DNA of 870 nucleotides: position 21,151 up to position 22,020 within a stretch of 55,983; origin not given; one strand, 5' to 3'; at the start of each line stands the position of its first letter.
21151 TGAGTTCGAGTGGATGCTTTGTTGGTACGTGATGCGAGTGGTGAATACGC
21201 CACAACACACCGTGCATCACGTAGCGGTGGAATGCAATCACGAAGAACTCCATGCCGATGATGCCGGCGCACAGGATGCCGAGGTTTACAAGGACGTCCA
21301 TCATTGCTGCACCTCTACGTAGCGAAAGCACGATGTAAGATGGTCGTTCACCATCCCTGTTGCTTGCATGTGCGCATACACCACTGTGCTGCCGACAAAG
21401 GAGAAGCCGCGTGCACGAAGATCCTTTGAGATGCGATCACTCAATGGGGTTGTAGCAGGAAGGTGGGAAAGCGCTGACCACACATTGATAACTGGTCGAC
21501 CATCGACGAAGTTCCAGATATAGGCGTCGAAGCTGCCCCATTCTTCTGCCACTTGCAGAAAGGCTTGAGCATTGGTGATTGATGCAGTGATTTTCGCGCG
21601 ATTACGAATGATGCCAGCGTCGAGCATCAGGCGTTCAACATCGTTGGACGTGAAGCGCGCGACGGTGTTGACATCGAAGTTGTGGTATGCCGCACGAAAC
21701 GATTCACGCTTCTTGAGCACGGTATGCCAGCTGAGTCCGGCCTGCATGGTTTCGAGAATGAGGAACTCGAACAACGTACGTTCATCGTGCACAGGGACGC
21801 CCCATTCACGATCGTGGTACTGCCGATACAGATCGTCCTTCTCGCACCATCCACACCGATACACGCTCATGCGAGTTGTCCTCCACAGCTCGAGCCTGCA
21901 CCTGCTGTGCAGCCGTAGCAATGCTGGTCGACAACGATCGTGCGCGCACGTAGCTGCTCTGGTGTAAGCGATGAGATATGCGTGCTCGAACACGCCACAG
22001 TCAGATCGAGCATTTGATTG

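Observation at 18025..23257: Seven-gene translationally coupled radical-SAM operon of ArsS type with non-canonical passengers and no arsM in the window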

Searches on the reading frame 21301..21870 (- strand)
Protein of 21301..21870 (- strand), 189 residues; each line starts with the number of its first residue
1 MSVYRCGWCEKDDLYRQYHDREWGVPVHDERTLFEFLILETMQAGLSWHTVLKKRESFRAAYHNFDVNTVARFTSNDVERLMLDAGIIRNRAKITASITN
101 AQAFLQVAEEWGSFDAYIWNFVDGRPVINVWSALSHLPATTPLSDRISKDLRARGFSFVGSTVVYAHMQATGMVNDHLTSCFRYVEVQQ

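Call 3: search_protein_families(library=ncbifam, proteins=[window:21301-21870:-], max_evalue=0.001)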
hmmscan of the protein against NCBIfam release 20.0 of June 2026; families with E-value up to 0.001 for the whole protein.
window:21301-21870:- (189 aa): 2 families
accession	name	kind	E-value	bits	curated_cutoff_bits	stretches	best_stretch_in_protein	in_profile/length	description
TIGR00624.1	tag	subfamily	4.9e-72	241.4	232.5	1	5-184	2-179/179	DNA-3-methyladenine glycosylase I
NF007678.0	PRK10353.1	equivalog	4.7e-69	231.6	349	1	4-185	2-183/189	DNA-3-methyladenine glycosylase I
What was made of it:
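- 21301..21870 (-): DNA-3-methyladenine glycosylase I (Tag, 189 aa). It is a lineage-specific resident of the operon. It scores 241.4 bits on TIGR00624 against a cut-off of 232.5 (call 3).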

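Call 4: search_protein_families(library=pfam, proteins=[window:21301-21870:-], max_evalue=0.001)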
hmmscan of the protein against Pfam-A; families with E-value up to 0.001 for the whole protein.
window:21301-21870:- (189 aa): 1 family
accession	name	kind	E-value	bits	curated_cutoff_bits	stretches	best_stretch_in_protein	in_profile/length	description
PF03352.18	Adenine_glyco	-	1.3e-82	276.3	25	1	8-183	1-176/177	Methyladenine glycosylase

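Call 24: search_solved_structures(query=window:21301-21870:-, show_alignments=2, max_evalue=0.00001)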
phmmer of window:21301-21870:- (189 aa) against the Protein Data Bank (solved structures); distinct sequences matched with E-value up to 0.00001: 7.
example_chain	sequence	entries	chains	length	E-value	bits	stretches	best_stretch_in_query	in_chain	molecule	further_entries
2ofi_A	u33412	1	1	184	4.6e-62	212.1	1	4-183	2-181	3-methyladenine DNA glycosylase I, constitutive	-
2ofk_A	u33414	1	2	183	4.8e-62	212.1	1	4-183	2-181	3-methyladenine DNA glycosylase I, constitutive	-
1lmz_A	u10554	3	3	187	3.5e-61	209.2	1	4-184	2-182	3-methyladenine DNA glycosylase I (TAG) | DNA-3-methyladenine glycosylase I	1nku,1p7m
4aia_A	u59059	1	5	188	4.5e-43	150.2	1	5-181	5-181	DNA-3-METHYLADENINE GLYCOSYLASE I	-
2jg6_A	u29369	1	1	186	6e-43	149.8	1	5-181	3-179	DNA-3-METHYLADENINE GLYCOSIDASE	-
4ai4_A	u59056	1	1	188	1.2e-42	148.8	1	5-181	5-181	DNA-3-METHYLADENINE GLYCOSYLASE I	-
4ai5_A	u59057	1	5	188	1.7e-42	148.4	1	5-181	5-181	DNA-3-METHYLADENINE GLYCOSYLASE I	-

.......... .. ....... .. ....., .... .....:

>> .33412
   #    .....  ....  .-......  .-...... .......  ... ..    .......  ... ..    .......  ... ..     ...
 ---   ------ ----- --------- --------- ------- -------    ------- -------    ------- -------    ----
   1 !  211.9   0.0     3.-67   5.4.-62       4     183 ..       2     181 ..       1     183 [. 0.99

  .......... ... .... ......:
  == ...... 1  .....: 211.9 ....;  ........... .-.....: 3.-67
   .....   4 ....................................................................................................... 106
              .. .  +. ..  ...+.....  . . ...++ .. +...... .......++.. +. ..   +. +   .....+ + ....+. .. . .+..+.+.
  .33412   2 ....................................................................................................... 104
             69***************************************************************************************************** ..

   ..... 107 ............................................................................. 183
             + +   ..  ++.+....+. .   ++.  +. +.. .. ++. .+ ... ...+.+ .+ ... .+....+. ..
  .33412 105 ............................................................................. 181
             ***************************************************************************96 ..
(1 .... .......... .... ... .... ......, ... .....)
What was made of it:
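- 21301..21870 (-): It aligns over its full length with the Tag structures 2ofi and 1lmz at E = 5e-62, with the Cys/His zinc ligands and the Y/E/W pocket residues aligned (call 24).
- On Tag (DNA-3-methyladenine glycosylase I): In the alignment to 2ofi, the Cys/His ligands and the Y/E/W residues are aligned and identical (call 24).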

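Call 55: find_homologous_proteins(query=window:21301-21870:-, max_evalue=1e-30)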
Query window:21301-21870:- (189 aa): 7999 proteins with E <= 1e-30 among 8000 candidates; the best 120 are listed.
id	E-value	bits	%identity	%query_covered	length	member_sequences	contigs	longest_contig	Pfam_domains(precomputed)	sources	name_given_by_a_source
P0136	8.6e-122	422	96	100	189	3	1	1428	PF03352.19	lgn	-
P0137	1.2e-121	421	96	100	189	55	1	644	PF03352.19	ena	-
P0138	1.0e-118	412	94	100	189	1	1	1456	PF03352.19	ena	-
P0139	4.6e-118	409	93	100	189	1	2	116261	PF03352.19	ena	-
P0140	1.3e-117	408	94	100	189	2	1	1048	PF03352.19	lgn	-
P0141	1.3e-103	362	84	99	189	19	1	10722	PF03352.19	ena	-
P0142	3.8e-103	361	83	99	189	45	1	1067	PF03352.19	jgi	jgi:DNA-3-methyladenine glycosylase I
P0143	8.7e-96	337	73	99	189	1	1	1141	PF03352.19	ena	-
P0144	3.0e-95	335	73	99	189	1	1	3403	PF03352.19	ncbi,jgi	jgi:DNA-3-methyladenine glycosylase I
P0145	1.6e-94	333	72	99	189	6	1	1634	PF03352.19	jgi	jgi:DNA-3-methyladenine glycosylase I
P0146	1.1e-92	327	72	99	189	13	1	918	PF03352.19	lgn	-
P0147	1.4e-91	323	72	99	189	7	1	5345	PF03352.19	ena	-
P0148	3.6e-90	319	75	100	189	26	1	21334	PF03352.19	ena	-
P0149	4.2e-89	315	73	100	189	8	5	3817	PF03352.19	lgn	-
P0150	1.4e-88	313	73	94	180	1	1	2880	PF03352.19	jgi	jgi:DNA-3-methyladenine glycosylase I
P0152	4.2e-88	312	72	97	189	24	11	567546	PF03352.19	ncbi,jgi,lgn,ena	ncbi:MAG: DNA-3-methyladenine glycosylase I [Bacteroidota bacterium]|jgi:DNA-3-methyladenine glycosy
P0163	4.5e-87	308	71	99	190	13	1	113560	PF03352.19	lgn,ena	-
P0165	8.3e-86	304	70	97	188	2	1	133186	PF03352.19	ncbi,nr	ncbi:MAG: DNA-3-methyladenine glycosylase I [Ignavibacteria bacterium]|nr:DNA-3-methyladenine glycos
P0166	1.3e-85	304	73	98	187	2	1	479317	PF03352.19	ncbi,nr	ncbi:MAG: DNA-3-methyladenine glycosylase I [Ignavibacteria bacterium]|nr:DNA-3-methyladenine glycos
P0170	7.4e-84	298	75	95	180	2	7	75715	PF03352.19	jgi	jgi:DNA-3-methyladenine glycosylase I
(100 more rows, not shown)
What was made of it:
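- It is 63-68% identical to ordinary Tag proteins of Flavobacterium, Mangrovibacterium and Acidobacteriota (calls 24, 55).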

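Call 56: find_encoding_contigs(protein=P0152, flank=6000, max_places=1)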
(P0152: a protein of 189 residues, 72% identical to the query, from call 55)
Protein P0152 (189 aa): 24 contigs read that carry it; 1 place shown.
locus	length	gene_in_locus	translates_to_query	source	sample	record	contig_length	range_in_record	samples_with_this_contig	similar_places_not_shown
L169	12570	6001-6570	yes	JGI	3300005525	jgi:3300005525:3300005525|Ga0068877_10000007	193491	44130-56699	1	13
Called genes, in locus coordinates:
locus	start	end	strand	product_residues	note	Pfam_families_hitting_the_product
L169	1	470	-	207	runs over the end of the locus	-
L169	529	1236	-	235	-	PF06888:Put_Phosphatase, PF12710:HAD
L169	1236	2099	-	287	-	PF00725:3HCDH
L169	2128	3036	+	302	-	PF01148:CTP_transf_1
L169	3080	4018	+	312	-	PF01545:Cation_efflux, PF16916:ZT_dimer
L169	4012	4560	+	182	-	-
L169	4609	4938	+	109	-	PF02627:CMD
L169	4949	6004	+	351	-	PF04055:Radical_SAM, PF12345:DUF3641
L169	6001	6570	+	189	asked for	PF03352:Adenine_glyco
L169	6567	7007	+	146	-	-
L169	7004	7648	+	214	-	PF12804:NTP_transf_3 (weak), PF09837:DUF2064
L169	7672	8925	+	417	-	PF01266:DAO (faint), PF07992:Pyr_redox_2, PF13454:NAD_binding_9 (faint), PF13434:Lys_Orn_oxgnase (weak), PF00070:Pyr_redox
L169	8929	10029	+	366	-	PF12801:Fer4_5 (weak), PF00037:Fer4 (faint), PF12837:Fer4_6 (faint), PF13237:Fer4_10 (weak), PF14697:Fer4_21, PF12838:Fer4_7 (weak), PF13187:Fer4_9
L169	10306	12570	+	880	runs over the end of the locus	PF13088:BNR_2 (faint), PF14870:PSII_BNR (faint), PF15902:Sortilin-Vps10 (faint), PF02012:BNR (faint), PF18962:Por_Secre_tail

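Call 57: find_encoding_contigs(protein=P0166, flank=6000, max_places=1)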
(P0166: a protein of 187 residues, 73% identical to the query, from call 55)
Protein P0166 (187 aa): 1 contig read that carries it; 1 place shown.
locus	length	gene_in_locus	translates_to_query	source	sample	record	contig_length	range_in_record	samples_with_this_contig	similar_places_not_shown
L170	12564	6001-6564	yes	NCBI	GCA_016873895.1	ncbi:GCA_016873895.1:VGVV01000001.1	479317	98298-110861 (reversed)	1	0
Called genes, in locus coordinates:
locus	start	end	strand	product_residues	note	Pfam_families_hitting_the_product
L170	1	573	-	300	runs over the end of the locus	PF18962:Por_Secre_tail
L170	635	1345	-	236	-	PF06888:Put_Phosphatase, PF12710:HAD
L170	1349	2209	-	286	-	PF00725:3HCDH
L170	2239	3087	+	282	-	PF01148:CTP_transf_1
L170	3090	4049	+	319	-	PF01545:Cation_efflux, PF16916:ZT_dimer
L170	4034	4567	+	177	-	-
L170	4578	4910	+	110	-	PF02627:CMD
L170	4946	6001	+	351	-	PF04055:Radical_SAM, PF12345:DUF3641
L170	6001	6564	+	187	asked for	PF03352:Adenine_glyco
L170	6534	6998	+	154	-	PF04116:FA_hydroxylase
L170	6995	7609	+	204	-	PF01983:CofC (weak), PF09837:DUF2064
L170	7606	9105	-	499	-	PF00450:Peptidase_S10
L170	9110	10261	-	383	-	PF04107:GCS2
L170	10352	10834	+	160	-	-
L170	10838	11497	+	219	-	-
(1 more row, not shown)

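Call 58: find_encoding_contigs(protein=P0170, flank=6000, max_places=1)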
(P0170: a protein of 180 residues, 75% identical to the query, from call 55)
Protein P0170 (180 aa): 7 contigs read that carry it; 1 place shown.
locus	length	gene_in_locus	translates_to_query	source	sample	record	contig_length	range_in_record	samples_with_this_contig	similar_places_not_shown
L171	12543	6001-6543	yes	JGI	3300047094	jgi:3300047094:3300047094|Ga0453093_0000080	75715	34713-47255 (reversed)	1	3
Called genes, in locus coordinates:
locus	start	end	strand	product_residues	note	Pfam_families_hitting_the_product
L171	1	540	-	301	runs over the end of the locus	PF18962:Por_Secre_tail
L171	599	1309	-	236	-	PF06888:Put_Phosphatase, PF12710:HAD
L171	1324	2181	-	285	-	PF00725:3HCDH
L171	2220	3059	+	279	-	PF01148:CTP_transf_1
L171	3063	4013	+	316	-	PF01545:Cation_efflux, PF16916:ZT_dimer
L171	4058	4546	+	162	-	-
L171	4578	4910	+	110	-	PF02627:CMD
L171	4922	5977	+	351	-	PF04055:Radical_SAM, PF12345:DUF3641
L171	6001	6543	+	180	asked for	PF03352:Adenine_glyco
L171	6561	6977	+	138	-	-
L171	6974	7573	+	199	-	PF01983:CofC (weak), PF09837:DUF2064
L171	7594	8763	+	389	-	PF00890:FAD_binding_2 (faint), PF07992:Pyr_redox_2, PF13454:NAD_binding_9 (faint), PF13738:Pyr_redox_3 (faint), PF00070:Pyr_redox (weak)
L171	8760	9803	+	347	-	PF12801:Fer4_5, PF13237:Fer4_10 (weak), PF14697:Fer4_21, PF12838:Fer4_7 (weak), PF13187:Fer4_9 (weak), PF00037:Fer4 (weak)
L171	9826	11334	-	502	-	PF00450:Peptidase_S10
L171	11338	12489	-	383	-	PF04107:GCS2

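Call 59: find_encoding_contigs(protein=P0165, flank=6000, max_places=1)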
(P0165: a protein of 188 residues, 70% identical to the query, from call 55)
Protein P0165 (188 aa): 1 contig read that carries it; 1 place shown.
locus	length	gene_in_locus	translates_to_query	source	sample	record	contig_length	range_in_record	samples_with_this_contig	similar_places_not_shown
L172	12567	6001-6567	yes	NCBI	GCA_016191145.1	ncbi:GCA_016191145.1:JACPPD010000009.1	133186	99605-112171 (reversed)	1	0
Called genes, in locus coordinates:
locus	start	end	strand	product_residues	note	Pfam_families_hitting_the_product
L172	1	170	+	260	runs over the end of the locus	PF00149:Metallophos, PF12850:Metallophos_2 (faint)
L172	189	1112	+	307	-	-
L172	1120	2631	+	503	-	PF00221:Lyase_aromatic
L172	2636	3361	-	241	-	PF06888:Put_Phosphatase, PF12710:HAD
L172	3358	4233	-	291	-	PF00725:3HCDH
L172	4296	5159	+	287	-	PF01148:CTP_transf_1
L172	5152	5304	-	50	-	-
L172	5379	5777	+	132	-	-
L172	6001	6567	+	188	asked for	PF03352:Adenine_glyco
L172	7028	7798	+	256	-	-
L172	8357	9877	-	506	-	PF00450:Peptidase_S10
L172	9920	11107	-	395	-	PF04107:GCS2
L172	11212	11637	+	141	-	-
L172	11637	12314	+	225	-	-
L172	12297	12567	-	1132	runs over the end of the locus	PF00082:Peptidase_S8, PF18962:Por_Secre_tail (faint)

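Call 60: find_encoding_contigs(protein=P0163, flank=6000, max_places=1)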
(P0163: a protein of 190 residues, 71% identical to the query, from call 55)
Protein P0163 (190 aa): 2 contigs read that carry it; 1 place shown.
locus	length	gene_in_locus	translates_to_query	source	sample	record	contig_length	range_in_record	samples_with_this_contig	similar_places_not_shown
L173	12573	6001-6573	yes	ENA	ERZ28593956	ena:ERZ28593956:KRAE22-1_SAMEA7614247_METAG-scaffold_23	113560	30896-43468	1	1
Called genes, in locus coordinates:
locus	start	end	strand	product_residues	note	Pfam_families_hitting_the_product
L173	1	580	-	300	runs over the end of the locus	PF18962:Por_Secre_tail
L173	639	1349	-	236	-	PF06888:Put_Phosphatase (weak), PF12710:HAD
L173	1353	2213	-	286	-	PF00725:3HCDH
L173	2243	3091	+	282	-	PF01148:CTP_transf_1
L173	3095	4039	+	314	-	PF01545:Cation_efflux, PF16916:ZT_dimer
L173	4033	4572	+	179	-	-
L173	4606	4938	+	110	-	PF02627:CMD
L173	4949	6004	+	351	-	PF04055:Radical_SAM, PF12345:DUF3641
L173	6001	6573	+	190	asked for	PF03352:Adenine_glyco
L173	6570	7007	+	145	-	-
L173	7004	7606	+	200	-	PF01983:CofC (weak), PF09837:DUF2064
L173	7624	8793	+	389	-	PF01266:DAO (faint), PF07992:Pyr_redox_2, PF13738:Pyr_redox_3 (faint), PF00070:Pyr_redox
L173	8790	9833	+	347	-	PF12801:Fer4_5, PF13237:Fer4_10 (weak), PF14697:Fer4_21, PF12838:Fer4_7 (weak), PF13187:Fer4_9, PF00037:Fer4 (weak), PF12837:Fer4_6 (weak)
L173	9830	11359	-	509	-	PF00450:Peptidase_S10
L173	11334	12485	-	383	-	PF04107:GCS2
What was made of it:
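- tag and crtZ-like have kept their overlapping stop/start codons across lineages whose ArsS proteins are only 67-70% identical (calls 56, 58, 60). The ATGA coupling is kept in distant relatives (calls 56, 60).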
